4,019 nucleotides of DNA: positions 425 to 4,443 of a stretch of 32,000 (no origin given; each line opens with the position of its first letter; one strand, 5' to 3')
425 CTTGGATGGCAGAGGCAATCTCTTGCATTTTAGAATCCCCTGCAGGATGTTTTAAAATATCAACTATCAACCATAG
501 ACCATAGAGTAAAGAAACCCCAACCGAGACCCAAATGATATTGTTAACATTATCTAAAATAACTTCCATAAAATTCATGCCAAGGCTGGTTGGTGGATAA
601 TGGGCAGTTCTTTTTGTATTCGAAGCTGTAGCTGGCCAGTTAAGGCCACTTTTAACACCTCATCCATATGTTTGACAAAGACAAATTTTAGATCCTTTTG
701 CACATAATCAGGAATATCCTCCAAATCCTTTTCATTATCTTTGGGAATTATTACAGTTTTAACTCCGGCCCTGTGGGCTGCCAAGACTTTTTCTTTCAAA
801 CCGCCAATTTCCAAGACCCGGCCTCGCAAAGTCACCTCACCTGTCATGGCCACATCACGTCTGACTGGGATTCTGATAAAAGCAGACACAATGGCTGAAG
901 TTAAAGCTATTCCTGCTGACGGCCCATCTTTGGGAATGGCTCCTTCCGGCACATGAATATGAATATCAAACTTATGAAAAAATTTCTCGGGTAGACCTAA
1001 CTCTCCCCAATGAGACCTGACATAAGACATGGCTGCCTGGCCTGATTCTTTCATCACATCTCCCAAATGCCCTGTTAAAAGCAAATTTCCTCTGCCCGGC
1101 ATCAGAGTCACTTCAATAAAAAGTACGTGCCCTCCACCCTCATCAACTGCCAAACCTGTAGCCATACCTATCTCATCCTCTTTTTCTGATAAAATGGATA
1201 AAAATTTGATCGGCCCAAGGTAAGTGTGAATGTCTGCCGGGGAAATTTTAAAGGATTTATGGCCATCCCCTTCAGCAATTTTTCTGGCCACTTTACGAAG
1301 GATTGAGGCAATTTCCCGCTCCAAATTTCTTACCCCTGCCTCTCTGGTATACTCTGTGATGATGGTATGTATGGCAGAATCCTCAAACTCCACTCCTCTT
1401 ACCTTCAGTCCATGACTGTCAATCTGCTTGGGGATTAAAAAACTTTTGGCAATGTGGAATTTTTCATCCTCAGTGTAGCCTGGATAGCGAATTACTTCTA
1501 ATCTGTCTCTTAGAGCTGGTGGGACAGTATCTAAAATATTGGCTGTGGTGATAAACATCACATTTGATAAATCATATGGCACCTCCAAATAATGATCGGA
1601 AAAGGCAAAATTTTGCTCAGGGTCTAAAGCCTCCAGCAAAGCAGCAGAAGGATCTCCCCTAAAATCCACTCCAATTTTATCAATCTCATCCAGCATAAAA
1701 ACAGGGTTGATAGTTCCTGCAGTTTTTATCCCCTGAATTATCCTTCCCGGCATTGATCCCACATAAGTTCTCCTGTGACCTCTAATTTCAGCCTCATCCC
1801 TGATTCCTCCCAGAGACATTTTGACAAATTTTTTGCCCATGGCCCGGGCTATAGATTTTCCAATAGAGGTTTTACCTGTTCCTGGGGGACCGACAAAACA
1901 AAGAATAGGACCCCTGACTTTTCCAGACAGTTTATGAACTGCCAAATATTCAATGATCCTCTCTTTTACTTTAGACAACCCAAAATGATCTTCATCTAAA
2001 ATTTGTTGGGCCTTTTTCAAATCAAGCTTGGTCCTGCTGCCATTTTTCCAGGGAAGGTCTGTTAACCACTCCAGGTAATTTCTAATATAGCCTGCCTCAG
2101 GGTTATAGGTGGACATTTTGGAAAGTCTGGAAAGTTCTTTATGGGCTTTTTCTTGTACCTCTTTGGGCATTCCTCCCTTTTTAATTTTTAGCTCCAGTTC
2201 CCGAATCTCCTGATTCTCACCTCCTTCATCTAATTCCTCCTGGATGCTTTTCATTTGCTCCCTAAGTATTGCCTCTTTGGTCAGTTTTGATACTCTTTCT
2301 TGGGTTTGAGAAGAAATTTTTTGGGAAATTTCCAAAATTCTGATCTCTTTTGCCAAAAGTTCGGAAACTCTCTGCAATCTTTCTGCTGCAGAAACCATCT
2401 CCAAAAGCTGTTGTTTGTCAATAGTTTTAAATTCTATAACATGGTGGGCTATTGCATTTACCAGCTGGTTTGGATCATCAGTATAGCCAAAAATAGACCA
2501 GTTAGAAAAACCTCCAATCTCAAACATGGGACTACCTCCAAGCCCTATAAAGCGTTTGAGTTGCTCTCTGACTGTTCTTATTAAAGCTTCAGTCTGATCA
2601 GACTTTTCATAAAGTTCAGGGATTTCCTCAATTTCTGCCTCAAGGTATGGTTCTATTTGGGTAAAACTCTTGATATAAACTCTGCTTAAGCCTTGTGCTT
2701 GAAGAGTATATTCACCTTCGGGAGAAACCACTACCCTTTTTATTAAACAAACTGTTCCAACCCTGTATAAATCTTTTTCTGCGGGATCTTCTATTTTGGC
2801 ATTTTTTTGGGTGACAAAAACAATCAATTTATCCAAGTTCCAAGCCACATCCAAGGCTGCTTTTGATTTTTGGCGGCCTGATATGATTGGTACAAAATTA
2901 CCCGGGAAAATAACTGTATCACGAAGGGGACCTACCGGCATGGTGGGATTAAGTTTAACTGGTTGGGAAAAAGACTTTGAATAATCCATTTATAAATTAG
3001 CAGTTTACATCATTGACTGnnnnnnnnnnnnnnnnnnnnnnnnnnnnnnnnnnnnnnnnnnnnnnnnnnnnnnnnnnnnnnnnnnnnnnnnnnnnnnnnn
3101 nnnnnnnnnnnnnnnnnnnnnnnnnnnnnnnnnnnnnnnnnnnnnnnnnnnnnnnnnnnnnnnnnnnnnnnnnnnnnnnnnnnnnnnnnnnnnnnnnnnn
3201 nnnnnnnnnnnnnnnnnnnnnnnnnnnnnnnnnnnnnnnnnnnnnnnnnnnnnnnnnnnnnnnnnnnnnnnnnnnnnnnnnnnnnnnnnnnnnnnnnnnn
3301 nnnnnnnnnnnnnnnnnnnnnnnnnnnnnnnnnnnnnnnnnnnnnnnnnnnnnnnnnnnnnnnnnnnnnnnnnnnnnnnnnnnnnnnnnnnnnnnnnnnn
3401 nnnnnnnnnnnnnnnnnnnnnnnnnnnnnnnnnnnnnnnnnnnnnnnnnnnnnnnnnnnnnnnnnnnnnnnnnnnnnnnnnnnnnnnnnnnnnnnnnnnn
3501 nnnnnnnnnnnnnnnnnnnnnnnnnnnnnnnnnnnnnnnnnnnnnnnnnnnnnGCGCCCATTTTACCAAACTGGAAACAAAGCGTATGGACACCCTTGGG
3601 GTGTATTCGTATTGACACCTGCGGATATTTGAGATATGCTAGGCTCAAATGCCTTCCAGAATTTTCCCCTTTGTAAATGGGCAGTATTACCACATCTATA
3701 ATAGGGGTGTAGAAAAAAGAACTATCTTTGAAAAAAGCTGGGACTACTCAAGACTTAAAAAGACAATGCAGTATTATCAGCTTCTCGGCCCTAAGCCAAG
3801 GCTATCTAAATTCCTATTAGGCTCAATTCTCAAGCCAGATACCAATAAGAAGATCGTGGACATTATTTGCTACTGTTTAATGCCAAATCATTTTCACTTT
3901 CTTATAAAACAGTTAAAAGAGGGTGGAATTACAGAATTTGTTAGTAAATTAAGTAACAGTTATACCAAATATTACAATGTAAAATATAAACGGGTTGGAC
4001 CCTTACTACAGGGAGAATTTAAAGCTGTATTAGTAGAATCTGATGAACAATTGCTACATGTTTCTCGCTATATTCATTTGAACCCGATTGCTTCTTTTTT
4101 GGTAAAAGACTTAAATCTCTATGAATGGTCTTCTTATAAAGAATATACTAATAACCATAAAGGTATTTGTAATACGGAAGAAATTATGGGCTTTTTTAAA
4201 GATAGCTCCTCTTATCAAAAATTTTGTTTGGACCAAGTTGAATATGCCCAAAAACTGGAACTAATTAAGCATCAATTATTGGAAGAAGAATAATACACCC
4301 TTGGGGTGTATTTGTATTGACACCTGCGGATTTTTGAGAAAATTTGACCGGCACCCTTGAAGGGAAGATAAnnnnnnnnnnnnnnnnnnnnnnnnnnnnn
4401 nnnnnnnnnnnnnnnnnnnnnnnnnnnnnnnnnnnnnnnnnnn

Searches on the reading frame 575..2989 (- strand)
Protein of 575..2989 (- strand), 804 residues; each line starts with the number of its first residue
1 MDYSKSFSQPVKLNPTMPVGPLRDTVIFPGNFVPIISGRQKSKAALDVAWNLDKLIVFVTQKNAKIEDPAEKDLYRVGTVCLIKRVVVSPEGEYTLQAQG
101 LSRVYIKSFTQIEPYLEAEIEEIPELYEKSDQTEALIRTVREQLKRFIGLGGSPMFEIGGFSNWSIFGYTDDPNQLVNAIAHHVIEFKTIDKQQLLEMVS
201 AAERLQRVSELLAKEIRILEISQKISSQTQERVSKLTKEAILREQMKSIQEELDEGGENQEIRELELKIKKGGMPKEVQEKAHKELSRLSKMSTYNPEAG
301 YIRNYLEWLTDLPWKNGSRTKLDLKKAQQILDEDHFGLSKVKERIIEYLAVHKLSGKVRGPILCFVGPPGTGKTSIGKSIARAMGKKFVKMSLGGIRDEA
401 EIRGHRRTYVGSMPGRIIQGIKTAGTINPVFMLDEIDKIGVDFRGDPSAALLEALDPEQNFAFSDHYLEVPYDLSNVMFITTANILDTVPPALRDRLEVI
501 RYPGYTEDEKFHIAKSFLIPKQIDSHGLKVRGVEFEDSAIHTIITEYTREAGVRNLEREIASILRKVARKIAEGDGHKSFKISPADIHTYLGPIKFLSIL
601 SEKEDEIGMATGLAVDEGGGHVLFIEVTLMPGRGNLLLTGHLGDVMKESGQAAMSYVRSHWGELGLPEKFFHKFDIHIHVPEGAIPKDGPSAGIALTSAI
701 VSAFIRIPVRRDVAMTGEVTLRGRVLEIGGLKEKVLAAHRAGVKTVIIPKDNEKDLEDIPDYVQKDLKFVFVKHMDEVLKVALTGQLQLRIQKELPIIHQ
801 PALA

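Call 67: find_encoding_contigs(protein=window:575-2989:-, flank=10000, max_places=1)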
Protein window:575-2989:- (804 aa): 2 contigs read that carry it; 1 place shown.
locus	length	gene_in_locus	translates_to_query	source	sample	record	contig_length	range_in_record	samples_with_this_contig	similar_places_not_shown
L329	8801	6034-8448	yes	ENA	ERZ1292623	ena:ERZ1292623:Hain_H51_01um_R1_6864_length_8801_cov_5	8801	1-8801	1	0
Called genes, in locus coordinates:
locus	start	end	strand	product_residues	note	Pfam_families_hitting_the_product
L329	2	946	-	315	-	?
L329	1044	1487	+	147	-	PF22811:Zn_ribbon_NrdR, PF03477:ATP-cone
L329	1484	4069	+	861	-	PF00317:Ribonuc_red_lgN, PF02867:Ribonuc_red_lgC, PF12637:TSCPD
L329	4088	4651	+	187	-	-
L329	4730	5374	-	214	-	PF01797:Y1_Tnp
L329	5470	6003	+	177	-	PF02572:CobA_CobO_BtuR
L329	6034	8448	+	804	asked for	PF02190:LON_substr_bdg, PF00004:AAA, PF07728:AAA_5, PF22667:Lon_lid, PF05362:Lon_C, PF13541:ChlI (weak)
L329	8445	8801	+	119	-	?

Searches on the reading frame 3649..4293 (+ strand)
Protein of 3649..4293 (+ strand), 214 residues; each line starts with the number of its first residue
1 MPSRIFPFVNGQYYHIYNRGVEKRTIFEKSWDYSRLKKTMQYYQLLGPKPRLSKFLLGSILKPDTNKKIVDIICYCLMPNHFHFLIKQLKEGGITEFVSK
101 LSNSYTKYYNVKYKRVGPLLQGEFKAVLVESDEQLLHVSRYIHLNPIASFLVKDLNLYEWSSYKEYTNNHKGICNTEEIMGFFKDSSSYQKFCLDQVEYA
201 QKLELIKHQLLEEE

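Call 71: search_protein_families(library=pfam, proteins=[window:3649-4293:+])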
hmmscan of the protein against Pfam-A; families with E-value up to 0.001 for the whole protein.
window:3649-4293:+ (214 aa): 1 family
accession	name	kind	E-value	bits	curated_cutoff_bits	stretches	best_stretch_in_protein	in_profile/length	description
PF01797.21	Y1_Tnp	-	1.1e-08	35.7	23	1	59-143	30-119/121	Transposase IS200 like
